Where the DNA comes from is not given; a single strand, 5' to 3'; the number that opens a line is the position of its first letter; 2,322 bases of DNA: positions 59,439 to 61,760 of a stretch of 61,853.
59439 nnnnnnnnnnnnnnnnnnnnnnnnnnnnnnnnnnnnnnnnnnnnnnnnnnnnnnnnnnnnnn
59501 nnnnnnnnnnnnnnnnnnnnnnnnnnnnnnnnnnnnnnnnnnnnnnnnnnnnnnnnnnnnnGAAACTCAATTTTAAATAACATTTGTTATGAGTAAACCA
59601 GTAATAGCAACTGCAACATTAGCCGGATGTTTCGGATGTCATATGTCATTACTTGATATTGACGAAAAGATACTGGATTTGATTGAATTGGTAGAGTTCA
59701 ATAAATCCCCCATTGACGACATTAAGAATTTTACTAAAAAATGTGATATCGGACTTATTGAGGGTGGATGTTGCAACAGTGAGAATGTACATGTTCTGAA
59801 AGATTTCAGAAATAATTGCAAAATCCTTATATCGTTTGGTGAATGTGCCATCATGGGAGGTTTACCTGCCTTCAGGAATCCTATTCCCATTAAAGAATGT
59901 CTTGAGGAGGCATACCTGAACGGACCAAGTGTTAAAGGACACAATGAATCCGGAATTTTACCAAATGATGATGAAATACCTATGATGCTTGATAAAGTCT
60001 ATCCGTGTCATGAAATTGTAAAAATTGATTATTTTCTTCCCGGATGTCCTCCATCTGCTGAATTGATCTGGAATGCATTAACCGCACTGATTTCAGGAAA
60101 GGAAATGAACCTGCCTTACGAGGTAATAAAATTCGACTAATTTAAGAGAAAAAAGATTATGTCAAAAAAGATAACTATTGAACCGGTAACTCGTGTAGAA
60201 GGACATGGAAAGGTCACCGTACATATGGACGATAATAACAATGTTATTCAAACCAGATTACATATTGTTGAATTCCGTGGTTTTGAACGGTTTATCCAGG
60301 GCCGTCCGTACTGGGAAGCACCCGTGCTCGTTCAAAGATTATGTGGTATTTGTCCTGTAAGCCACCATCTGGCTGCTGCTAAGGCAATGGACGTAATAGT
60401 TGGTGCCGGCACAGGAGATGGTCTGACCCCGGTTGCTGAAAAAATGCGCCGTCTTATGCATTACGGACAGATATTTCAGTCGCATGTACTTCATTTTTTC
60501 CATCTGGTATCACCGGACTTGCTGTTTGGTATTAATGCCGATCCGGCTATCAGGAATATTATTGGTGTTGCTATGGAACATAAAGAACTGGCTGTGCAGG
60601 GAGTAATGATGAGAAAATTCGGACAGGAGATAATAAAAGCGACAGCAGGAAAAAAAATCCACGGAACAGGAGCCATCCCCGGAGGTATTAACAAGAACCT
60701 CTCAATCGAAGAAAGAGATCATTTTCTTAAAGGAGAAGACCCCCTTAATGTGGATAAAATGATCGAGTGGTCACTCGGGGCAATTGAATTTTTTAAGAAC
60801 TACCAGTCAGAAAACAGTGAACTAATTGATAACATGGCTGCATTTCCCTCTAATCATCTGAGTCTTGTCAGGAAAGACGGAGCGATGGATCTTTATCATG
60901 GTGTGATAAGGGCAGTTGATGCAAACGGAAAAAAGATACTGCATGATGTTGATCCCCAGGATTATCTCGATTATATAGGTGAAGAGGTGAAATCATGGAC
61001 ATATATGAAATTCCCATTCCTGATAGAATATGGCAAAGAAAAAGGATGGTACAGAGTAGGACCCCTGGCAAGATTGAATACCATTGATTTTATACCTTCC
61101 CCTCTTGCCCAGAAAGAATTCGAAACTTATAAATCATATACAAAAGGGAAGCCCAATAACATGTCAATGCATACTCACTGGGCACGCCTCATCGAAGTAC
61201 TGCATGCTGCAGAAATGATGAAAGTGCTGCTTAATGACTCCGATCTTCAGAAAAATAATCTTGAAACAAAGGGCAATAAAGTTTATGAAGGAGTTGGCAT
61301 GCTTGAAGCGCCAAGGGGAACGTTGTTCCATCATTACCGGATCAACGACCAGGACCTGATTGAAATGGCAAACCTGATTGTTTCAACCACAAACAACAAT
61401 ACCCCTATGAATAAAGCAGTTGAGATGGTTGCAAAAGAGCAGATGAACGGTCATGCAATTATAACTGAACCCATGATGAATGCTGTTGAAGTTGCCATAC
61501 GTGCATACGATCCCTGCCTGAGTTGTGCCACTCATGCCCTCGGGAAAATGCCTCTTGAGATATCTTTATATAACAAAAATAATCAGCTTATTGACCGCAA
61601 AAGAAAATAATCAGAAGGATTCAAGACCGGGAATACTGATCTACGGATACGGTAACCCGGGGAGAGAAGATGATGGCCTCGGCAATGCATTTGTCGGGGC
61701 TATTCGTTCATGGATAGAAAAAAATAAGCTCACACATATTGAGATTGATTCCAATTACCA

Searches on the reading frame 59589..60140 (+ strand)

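Call 7: search_protein_families(library=pfam, proteins=[window:59589-60140:+], max_evalue=0.00001)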
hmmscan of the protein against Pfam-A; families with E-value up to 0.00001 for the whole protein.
window:59589-60140:+ (183 aa): 1 family
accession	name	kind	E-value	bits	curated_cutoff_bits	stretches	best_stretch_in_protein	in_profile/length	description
PF01058.29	Oxidored_q6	-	9.4e-28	96.9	27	1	14-167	1-128/128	NADH ubiquinone oxidoreductase, 20 Kd subunit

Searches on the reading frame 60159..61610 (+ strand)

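Call 7: search_protein_families(library=pfam, proteins=[window:60159-61610:+], max_evalue=0.00001)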
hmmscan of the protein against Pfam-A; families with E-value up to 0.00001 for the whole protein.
window:60159-61610:+ (483 aa): 1 family
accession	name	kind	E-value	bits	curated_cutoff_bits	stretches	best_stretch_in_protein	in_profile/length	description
PF00374.24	NiFeSe_Hases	-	1.7e-33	116.8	25.8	2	275-459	316-508/508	Nickel-dependent hydrogenase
